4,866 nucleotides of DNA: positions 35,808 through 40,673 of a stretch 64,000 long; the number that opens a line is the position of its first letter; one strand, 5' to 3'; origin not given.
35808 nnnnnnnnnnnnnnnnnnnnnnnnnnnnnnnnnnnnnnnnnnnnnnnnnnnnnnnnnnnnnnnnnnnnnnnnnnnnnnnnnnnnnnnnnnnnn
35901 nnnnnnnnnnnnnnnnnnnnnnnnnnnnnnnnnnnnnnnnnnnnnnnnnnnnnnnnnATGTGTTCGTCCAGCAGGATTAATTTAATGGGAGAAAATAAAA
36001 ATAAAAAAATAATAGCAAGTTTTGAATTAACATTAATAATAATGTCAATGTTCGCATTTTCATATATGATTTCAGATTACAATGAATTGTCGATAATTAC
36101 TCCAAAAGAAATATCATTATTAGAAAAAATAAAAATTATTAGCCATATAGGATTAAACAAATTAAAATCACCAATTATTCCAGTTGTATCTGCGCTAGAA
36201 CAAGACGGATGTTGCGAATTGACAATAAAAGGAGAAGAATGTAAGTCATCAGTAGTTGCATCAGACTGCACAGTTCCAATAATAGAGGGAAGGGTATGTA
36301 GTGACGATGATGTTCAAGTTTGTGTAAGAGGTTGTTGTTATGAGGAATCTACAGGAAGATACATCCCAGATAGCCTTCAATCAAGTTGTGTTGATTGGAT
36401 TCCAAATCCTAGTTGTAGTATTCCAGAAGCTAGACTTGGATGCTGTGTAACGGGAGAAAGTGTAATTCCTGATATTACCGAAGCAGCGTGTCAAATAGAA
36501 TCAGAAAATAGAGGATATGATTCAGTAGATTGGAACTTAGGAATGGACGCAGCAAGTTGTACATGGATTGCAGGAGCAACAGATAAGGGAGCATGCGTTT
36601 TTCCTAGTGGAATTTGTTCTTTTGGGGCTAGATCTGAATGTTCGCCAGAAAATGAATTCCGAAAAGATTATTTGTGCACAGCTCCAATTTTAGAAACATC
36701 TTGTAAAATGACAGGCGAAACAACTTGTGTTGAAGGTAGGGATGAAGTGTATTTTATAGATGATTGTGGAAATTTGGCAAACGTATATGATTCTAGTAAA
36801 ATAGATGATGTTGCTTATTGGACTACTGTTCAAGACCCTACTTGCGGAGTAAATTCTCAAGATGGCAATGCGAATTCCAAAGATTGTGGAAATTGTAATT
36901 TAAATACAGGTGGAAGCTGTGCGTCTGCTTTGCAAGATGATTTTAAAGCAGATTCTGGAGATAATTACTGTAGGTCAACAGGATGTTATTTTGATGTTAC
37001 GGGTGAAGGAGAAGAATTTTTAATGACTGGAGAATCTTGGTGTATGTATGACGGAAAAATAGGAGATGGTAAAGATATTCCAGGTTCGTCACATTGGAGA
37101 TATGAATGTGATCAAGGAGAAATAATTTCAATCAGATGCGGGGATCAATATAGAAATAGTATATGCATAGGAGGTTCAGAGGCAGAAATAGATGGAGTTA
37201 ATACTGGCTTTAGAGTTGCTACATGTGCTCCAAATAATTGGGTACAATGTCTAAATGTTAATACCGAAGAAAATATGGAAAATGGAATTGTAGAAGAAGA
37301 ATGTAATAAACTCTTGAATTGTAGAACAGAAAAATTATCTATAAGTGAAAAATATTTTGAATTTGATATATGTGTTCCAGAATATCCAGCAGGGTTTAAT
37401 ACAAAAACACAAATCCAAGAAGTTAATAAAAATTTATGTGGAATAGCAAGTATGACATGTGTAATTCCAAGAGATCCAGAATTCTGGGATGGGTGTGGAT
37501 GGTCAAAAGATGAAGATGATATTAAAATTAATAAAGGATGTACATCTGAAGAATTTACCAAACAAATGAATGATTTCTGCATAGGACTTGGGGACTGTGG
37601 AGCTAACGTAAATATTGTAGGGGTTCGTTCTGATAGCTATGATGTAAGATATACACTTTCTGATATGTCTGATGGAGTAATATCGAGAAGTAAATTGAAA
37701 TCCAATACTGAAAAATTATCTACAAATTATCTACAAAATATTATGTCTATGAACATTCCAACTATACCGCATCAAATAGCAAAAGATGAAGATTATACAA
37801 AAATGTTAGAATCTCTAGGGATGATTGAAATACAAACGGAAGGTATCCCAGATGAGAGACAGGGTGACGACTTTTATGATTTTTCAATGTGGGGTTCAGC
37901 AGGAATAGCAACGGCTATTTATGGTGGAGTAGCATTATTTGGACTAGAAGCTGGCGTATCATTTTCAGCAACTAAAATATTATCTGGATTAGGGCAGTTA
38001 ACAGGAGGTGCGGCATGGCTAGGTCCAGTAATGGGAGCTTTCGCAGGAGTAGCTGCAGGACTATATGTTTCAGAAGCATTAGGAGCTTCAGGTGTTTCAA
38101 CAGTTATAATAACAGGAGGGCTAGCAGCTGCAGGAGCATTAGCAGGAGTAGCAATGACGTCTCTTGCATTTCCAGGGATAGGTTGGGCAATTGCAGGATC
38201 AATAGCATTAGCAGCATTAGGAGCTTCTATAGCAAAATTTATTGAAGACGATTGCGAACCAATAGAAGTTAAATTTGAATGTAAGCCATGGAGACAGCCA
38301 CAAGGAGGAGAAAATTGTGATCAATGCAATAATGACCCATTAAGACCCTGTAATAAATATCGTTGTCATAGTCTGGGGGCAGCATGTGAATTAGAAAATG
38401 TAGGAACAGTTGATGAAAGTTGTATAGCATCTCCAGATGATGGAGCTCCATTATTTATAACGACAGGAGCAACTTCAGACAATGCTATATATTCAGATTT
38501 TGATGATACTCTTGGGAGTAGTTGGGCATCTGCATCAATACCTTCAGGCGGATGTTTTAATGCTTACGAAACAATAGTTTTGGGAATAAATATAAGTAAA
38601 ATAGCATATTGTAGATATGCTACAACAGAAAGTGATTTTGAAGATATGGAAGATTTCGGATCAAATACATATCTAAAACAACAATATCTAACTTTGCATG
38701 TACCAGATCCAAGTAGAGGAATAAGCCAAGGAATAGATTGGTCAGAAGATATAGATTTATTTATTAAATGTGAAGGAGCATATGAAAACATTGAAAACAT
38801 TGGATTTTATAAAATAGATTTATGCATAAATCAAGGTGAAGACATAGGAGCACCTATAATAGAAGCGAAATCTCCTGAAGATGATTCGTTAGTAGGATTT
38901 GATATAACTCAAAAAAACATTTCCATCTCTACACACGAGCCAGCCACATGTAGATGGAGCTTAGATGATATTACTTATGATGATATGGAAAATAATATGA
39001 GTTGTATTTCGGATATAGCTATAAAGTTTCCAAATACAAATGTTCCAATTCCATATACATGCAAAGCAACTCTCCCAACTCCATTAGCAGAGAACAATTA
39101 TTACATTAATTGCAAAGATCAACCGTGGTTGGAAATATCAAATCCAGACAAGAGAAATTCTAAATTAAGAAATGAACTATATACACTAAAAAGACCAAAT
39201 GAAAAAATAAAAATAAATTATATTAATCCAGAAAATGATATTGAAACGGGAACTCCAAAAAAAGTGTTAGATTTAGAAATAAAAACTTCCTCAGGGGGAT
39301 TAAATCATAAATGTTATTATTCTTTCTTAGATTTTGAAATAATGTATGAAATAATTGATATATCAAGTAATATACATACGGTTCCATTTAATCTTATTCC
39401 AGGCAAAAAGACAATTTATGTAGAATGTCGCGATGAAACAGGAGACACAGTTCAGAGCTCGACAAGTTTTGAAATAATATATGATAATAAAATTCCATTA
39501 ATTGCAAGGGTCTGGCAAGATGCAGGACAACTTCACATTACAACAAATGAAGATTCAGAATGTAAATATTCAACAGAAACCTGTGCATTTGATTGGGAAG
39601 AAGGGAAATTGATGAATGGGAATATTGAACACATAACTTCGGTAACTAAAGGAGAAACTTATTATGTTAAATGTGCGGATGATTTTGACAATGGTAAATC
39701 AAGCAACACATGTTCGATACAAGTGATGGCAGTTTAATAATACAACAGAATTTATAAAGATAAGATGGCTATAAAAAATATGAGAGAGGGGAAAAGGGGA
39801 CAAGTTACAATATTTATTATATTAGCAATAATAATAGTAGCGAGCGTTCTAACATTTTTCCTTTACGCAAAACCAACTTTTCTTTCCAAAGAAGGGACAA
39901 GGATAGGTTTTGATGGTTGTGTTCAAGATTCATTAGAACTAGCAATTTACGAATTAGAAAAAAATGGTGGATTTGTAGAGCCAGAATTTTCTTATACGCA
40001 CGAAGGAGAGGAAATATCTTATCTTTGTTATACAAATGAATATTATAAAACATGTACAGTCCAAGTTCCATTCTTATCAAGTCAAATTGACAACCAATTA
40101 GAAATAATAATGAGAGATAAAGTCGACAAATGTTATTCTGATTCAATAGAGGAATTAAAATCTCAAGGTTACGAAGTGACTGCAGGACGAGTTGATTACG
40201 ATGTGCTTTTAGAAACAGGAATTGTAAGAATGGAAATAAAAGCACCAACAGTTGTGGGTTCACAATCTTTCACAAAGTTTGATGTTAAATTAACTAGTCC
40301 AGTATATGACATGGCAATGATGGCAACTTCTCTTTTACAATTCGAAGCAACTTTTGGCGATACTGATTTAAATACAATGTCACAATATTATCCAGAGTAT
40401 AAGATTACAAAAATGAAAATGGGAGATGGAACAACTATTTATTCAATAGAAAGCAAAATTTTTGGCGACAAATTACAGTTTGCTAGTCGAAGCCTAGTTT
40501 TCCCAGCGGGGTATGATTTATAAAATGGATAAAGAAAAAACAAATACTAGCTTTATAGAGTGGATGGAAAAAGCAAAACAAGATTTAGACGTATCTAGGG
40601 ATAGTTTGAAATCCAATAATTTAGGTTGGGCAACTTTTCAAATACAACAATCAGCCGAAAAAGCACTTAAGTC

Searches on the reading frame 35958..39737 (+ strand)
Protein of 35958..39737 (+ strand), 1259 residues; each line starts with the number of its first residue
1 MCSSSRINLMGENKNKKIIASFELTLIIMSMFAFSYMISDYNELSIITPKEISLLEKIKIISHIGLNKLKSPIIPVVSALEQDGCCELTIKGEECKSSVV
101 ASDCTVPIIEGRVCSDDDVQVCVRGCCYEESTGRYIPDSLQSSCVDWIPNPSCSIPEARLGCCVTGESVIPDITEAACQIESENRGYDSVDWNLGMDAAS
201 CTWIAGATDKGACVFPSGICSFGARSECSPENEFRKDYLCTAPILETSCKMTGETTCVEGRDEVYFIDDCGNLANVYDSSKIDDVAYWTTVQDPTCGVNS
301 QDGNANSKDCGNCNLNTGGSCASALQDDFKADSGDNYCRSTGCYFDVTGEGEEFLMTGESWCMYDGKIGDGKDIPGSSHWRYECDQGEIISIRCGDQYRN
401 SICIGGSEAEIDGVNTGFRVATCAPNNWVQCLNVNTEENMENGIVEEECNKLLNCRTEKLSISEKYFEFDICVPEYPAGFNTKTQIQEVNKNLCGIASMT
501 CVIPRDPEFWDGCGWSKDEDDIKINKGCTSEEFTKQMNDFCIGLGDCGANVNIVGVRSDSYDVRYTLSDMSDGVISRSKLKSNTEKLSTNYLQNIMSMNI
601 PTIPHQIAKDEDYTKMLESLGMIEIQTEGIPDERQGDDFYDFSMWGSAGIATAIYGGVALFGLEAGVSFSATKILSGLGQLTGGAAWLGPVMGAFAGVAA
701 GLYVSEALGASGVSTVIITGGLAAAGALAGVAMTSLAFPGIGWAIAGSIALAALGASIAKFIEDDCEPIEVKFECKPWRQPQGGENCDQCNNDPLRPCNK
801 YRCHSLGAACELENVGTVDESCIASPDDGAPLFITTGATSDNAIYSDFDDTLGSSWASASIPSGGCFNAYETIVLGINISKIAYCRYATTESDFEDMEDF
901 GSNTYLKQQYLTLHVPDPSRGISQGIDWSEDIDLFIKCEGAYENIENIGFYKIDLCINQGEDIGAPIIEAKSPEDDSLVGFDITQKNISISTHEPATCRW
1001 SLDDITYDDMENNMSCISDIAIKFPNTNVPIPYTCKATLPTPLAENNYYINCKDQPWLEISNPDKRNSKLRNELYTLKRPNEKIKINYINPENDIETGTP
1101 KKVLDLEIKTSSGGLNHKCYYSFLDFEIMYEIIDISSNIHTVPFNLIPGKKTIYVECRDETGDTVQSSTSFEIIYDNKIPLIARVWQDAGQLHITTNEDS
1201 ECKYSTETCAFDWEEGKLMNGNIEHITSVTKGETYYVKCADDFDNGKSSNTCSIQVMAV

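Call 7: search_protein_families(library=pfam, max_evalue=0.001, proteins=[window:35958-39737:+])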
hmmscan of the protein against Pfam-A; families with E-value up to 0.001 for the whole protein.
window:35958-39737:+ (1259 aa): 0 families

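Call 15: search_protein_families(library=ncbifam, max_evalue=1, proteins=[window:35985-39737:+])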
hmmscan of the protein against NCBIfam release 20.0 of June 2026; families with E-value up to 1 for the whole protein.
window:35985-39737:+ (1250 aa): 0 families

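Call 105: search_protein_families(library=phrogs, max_evalue=0.01, proteins=[window:35985-39737:+])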
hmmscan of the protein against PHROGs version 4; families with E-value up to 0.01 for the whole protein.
window:35985-39737:+ (1250 aa): 1 family
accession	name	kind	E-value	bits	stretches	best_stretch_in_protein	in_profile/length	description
phrog_35557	-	unknown function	0.0036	17.5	1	591-677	258-347/368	-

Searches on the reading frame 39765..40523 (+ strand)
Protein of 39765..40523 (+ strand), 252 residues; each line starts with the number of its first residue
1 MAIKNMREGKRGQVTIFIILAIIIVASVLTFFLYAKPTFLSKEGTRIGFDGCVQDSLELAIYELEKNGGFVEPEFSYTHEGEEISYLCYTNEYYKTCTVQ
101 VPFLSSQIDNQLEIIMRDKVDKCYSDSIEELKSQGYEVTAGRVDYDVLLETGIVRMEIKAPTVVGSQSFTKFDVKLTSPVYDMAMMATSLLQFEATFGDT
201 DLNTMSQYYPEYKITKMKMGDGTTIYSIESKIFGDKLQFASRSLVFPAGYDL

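Call 4: search_protein_families(library=pfam, max_evalue=0.1, proteins=[window:39765-40523:+])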
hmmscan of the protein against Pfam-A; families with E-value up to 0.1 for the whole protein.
window:39765-40523:+ (252 aa): 1 family
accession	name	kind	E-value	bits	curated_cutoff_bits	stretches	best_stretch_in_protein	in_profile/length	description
PF23722.1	Beta-sand_DEX1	-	0.073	14.1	27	0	92-128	58-94/99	DEX1 beta-sandwich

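Call 15: search_protein_families(library=ncbifam, max_evalue=1, proteins=[window:39765-40523:+])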
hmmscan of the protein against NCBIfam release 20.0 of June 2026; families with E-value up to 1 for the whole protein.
window:39765-40523:+ (252 aa): 1 family
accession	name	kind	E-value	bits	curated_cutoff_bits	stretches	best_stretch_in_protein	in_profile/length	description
NF047858.1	ICEBs1XisBacil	equivalog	0.12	12.1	100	1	129-145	28-44/61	ICEBs1 excisionase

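Call 58: search_solved_structures(query=A5, max_evalue=1)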
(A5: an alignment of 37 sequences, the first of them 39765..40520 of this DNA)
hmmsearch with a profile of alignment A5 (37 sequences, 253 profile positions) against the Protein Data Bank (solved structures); distinct sequences matched with E-value up to 1: 0.

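Call 105: search_protein_families(library=phrogs, max_evalue=0.01, proteins=[window:39765-40523:+])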
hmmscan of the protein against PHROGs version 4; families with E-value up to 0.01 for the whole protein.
window:39765-40523:+ (252 aa): 0 families
